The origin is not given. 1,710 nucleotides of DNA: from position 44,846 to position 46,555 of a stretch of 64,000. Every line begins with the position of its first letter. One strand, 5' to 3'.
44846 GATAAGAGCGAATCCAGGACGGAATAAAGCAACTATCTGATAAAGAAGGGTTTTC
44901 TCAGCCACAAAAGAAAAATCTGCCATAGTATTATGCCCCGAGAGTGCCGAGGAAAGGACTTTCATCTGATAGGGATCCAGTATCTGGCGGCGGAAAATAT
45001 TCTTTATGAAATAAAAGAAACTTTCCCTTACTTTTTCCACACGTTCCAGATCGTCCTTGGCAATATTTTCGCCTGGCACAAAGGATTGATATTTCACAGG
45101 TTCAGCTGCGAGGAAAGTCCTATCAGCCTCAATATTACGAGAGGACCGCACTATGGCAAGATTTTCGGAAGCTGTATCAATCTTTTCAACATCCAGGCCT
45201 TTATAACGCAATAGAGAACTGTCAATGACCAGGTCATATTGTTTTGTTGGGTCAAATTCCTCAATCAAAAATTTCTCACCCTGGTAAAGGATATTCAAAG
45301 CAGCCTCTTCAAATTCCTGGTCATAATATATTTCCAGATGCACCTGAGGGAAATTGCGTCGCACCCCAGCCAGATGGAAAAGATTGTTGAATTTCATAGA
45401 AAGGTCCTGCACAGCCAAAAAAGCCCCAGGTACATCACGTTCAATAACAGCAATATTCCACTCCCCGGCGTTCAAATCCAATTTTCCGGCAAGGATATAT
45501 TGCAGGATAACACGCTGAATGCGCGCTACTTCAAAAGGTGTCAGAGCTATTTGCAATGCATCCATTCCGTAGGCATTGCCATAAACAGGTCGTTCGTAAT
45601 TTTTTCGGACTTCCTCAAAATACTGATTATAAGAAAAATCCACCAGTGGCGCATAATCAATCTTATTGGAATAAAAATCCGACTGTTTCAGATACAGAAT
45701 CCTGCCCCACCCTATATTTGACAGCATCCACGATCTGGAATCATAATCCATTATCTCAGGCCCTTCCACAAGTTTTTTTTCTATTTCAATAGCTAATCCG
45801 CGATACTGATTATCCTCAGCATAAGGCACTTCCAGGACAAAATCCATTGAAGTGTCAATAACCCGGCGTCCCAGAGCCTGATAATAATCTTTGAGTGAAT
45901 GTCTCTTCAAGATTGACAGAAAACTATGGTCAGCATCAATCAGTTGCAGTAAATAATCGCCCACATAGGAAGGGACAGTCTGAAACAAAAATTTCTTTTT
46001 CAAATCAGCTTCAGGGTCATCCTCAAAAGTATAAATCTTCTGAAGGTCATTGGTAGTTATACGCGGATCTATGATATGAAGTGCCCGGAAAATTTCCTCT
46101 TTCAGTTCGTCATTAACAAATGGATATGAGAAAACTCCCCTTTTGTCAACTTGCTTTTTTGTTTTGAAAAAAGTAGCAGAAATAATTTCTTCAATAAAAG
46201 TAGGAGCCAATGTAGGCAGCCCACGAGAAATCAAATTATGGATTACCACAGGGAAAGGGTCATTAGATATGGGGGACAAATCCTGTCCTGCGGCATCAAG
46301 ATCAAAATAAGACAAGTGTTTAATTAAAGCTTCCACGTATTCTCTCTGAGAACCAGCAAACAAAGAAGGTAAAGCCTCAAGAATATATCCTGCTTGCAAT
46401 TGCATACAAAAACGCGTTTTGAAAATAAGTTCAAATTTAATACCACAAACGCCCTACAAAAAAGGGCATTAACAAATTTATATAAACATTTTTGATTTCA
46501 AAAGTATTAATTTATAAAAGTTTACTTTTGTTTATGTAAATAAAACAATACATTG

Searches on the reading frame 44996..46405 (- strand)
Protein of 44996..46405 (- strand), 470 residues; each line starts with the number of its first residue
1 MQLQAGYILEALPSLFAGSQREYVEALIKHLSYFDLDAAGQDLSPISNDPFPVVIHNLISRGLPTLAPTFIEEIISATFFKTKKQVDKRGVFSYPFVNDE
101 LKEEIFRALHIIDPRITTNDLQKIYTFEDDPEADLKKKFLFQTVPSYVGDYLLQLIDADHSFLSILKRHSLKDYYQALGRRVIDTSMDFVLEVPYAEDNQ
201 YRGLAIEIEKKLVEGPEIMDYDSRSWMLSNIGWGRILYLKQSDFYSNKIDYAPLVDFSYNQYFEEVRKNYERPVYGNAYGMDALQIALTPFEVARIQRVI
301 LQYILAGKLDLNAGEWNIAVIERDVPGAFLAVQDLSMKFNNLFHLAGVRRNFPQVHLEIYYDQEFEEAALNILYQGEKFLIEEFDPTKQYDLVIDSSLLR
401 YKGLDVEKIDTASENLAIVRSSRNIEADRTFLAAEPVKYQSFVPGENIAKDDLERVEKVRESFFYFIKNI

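Call 30: find_related_loci(query=A1, collection=genome_contigs, flank=7000)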
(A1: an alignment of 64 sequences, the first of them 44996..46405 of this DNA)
Query A1 (470 aa) in genome_contigs; peptide patterns used: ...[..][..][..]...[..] (x = any residue, [..] = any of these).
138 stretches matched a pattern; 87 encode a relative of the query (tblastn E <= 1e-3); the best 80 are kept; 80 distinct loci.
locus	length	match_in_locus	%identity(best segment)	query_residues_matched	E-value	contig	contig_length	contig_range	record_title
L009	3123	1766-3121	65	1-452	0e+0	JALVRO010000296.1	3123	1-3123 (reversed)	MAG: Bacteroidales bacterium isolate A3_metabat2_scaf2bin.202 A3_NODE_70499_length_3123_cov_6.749332, whole genome shotg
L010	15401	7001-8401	53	1-470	4e-159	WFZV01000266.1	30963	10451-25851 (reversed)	MAG: Bacteroidales bacterium isolate S143_33 k151_86260, whole genome shotgun sequence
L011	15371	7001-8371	41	2-470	9e-109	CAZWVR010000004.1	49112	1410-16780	MAG TPA_asm: uncultured Bacteroidales bacterium isolate SRP163575_co3_92 genome assembly, contig: NODE_571_length_49112_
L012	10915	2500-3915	40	1-470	3e-108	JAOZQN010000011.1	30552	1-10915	MAG: Bacteroidales bacterium isolate GMC5.concoct.141 GMC5_261_length_30552_cov_11.781847, whole genome shotgun sequence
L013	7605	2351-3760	41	2-470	9e-107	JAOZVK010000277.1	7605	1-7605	MAG: Bacteroidales bacterium isolate GMC9.metabat2.98 GMC9_4714_length_7605_cov_18.078808, whole genome shotgun sequence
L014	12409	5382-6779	41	2-470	2e-104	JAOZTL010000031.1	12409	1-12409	MAG: Bacteroidales bacterium isolate GMC7.metabat2.74_sub GMC7_2278_length_12409_cov_6.393233, whole genome shotgun sequ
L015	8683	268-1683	39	2-470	2e-104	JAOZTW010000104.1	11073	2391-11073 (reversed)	MAG: Bacteroidales bacterium isolate GMC8.concoct.158 GMC8_5588_length_11073_cov_12.830278, whole genome shotgun sequenc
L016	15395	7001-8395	41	2-470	4e-98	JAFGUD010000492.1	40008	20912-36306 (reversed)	MAG: Bacteroidales bacterium isolate ZodW_maxbin.137 k87_20439260, whole genome shotgun sequence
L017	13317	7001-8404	38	2-470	9e-96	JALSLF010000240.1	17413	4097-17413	MAG: Bacteroidales bacterium isolate 355-202_metabat1_scaf2bin.065_VB 355-202_scaffold_2249_c1, whole genome shotgun seq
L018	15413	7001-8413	38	1-470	4e-93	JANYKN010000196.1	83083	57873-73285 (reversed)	MAG: Bacteroidetes bacterium isolate GL140_5_metabinner_2 GL140_5_k141_417253, whole genome shotgun sequence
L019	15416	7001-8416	37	1-470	3e-92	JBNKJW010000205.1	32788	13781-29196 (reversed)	MAG: Bacteroidales bacterium isolate H2.bin.10.orig k141_57526, whole genome shotgun sequence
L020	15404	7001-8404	38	2-470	3e-92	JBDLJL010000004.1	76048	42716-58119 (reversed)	MAG: Bacteroidota bacterium isolate MAG096 MAG096_4, whole genome shotgun sequence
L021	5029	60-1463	37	2-470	4e-92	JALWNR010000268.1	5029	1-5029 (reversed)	MAG: Bacteroidales bacterium isolate M17_metabat2_scaf2bin.272 M17_NODE_23524_length_5029_cov_1.295390, whole genome sho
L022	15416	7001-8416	37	1-470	5e-91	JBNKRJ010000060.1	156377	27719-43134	MAG: Bacteroidales bacterium isolate B1B2.bin.6.orig k141_2126843, whole genome shotgun sequence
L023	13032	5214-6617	37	2-470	3e-90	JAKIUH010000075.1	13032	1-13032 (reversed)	MAG: Bacteroidales bacterium isolate D100SM.bin.13 NODE_1803_length_13032_cov_2.911430, whole genome shotgun sequence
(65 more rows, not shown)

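Call 36: predict_structure(alignment_id=A1)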
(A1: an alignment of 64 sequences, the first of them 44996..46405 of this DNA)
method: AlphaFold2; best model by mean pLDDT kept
length: 470 residues; sequences in the alignment: 64
mean_pLDDT: 92.0   pTM: 0.92
mean pLDDT of the five models: 92.0, 91.8, 91.4, 91.4, 91.2
residues with pLDDT >= 90: 360; 70-90: 96; 50-70: 11; < 50: 3
segments of 3 or more residues with pLDDT < 50: 214-216
pLDDT, mean of each block of 10 residues (from residue 1): 95 94 96 96 91 95 92 94 88 90 97 96 90 91 93 94 89 85 80 91 90 55 88 91 79 93 97 96 98 98 97 97 97 98 95 98 95 95 97 98 92 97 90 93 82 88 92
secondary structure, 60 per line:
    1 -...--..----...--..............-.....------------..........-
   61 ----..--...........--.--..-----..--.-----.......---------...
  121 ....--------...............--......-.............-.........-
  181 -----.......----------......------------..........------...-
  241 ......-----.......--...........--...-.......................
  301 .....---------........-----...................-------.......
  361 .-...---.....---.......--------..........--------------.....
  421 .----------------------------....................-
elements in order: E2-4 H18-31 E33-37 H50-59 H69-79 H102-108 H118-124 H133-147 H150-155 E157-161 H162-169 H171-179 E186-192 E203-208 H221-230 E237-239 H241-246 H252-258 H261-271 H278-305 E315-322 H328-346 E354-361 H369-373 E377-380 E392-401 E416-421 H450-469

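Call 38: fold_search(model_id=the predicted structure, library=pdb)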
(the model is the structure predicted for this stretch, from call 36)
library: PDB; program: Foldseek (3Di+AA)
matches with E <= 10: 359; with E <= 0.001: 0
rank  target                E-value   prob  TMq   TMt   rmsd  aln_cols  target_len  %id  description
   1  5mpt                  6.7e-02  0.30  0.20  0.24  17.0       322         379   12  Structure of the citrinin polyketide synthase CMeT domain (released 2017-02-22)
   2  8tqz_F                7.9e-02  0.12  0.11  0.14  20.2       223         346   10  Eukaryotic translation initiation factor 2B with a mutation (L516A) in the delta subunit (released 2023-12-06)
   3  9dit_A                1.3e-01  0.13  0.09  0.05  20.4       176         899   13  Ca2+ bound aplysia Slo1 R199Q (released 2025-06-18)
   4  3tpf_A                1.4e-01  0.10  0.13  0.18  19.2       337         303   12  Crystal structure of anabolic ornithine carbamoyltransferase from Campylobacter jejuni subsp. jejuni NCTC 11168 (released 2011-09-21)
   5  7rlo_E                1.5e-01  0.09  0.11  0.13  18.5       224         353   10  Structure of the human eukaryotic translation initiation factor 2B (eIF2B) in complex with a viral protein NSs (released 2021-12-22)
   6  7l70_F                1.6e-01  0.09  0.12  0.15  19.5       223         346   10  The eukaryotic translation initiation factor 2B from Homo sapiens in its apo form (released 2021-03-24)
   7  3ooj_C                1.7e-01  0.04  0.10  0.09  24.1       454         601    9  C1A mutant of E. coli GlmS in complex with glucose-6P and glutamate (released 2011-10-19)
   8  7kqa_A                1.8e-01  0.04  0.08  0.10  19.6       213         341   13  Crystal Structure of Glucosamine-6-phosphate deanimase from Strenotrophomonas maltophilia (released 2020-11-25)
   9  5ilq_A                1.9e-01  0.08  0.14  0.17  20.6       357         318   12  Crystal structure of truncated unliganded Aspartate Transcarbamoylase from Plasmodium falciparum (released 2016-06-08)
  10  1zzg_A                2.0e-01  0.04  0.12  0.14  23.8       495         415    9  Crystal structure of hypothetical protein TT0462 from Thermus thermophilus HB8 (released 2006-06-14)
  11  7f66_G                2.5e-01  0.09  0.12  0.14  19.0       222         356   12  eIF2B-SFSV NSs-1-eIF2 (released 2021-12-01)
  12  6lu0_A                2.7e-01  0.03  0.10  0.07  20.6       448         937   10  Crystal structure of Cas12i2 ternary complex with 12 nt spacer (released 2020-10-28)
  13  9zuz_D                2.8e-01  0.09  0.12  0.16  18.9       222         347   10  Translation Initiation Factor eIF-2B complex with the Isohexide Diamine GSK735 (released 2026-03-04)
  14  7rmc_D                3.1e-01  0.04  0.10  0.09  24.1       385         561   12  Yeast CTP Synthase (Ura7) filament bound to CTP at low pH (released 2021-11-24)
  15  4qbl_A                3.3e-01  0.54  0.15  0.45   7.7       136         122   17  VRR_NUC domain protein (released 2014-09-10)
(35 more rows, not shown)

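Call 40: search_solved_structures(query=A3, max_evalue=10, show_alignments=2)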
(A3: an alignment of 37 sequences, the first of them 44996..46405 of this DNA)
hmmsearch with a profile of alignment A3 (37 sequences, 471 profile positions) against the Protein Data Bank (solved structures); distinct sequences matched with E-value up to 10: 3.
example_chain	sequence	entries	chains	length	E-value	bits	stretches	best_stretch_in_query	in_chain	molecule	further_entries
6dk4_A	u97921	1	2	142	0.14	14.3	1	175-276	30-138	Ferric uptake regulation protein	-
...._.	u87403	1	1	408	0.71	12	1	175-217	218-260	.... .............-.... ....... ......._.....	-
5na4_A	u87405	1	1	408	0.71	12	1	175-217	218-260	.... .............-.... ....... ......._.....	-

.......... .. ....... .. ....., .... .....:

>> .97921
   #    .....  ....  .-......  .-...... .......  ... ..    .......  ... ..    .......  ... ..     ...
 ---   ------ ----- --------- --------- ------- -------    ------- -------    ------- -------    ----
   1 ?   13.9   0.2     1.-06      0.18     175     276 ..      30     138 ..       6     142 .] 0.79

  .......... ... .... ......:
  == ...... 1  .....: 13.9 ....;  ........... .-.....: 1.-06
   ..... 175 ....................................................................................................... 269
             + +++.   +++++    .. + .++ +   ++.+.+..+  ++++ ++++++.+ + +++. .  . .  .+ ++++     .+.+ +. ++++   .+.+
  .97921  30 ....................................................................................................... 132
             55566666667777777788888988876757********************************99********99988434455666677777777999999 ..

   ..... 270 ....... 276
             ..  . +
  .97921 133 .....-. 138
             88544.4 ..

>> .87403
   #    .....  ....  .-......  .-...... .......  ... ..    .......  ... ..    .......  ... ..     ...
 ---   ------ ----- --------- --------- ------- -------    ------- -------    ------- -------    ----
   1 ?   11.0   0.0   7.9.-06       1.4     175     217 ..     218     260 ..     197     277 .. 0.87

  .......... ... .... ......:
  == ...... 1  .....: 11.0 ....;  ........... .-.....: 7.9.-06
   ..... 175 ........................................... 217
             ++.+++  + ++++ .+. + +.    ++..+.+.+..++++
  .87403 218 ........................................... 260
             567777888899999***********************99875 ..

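Call 41: search_protein_families(library=pfam, alignment_id=A3, max_evalue=0.1)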
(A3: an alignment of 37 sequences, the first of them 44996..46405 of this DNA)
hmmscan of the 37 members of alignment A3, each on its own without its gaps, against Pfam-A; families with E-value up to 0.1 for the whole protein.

A. member 1, window:44996-46405:- (470 aa): 0 families

B. families by the number of members that match (of 37 scanned): 13 families
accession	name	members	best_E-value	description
PF18741.7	MTES_1575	16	4.2e-06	REase_MTES_1575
PF04480.18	DUF559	13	1.4e-06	Protein of unknown function (DUF559)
PF10881.14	DUF2726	5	1.8e-05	Protein of unknown function (DUF2726)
PF23967.1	DUF7295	1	0.00078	Family of unknown function (DUF7295)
PF09096.16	Phage-tail_2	1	0.0061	Baseplate structural protein, domain 2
PF14523.12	Syntaxin_2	1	0.026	Syntaxin-like protein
PF23279.1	TPR_25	1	0.026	Fungal tetratrico peptide repeats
PF15460.11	SAS4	1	0.027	Something about silencing, SAS, complex subunit 4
PF20015.4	VMAP-M12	1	0.039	vWA-MoxR associated protein middle region (VMAP-M) 12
PF10336.14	DUF2420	1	0.053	Protein of unknown function (DUF2420)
PF16434.10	DUF5031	1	0.061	Domain of unknown function (DUF5031)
PF10270.14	MMgT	1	0.078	Membrane magnesium transporter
PF14396.12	CFTR_R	1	0.097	Cystic fibrosis TM conductance regulator (CFTR), regulator domain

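Call 61: search_protein_representatives(alignment_id=A7)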
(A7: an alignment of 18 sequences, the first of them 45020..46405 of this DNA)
Query: 18 sequences, 467 profile positions. Proteins with E-value up to 0.001 (for the whole library): 882; up to 1e-10: 667; up to 1e-30: 457. The best 150 are listed.
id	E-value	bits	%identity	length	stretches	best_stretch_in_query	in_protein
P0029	1.9e-187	640.1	-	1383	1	1-461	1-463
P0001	8.1e-184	628.1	-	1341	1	2-463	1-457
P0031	1.3e-179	614.2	-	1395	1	1-463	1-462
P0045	6.5e-178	608.7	-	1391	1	1-461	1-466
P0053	3.3e-174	596.4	-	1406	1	2-458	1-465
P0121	3.6e-171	586.4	-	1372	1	1-454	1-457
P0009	1.2e-167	574.8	-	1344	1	2-461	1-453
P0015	2.0e-167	574.1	-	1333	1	1-462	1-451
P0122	1.1e-166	571.6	-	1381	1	1-463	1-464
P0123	1.7e-166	571.0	-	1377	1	2-458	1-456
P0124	3.2e-165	566.8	-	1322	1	1-464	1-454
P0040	1.1e-163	561.7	-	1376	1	1-462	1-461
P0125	7.1e-162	555.8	-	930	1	1-461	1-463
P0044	2.5e-158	544.1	-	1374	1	2-461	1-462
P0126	2.1e-155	534.5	-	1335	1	1-465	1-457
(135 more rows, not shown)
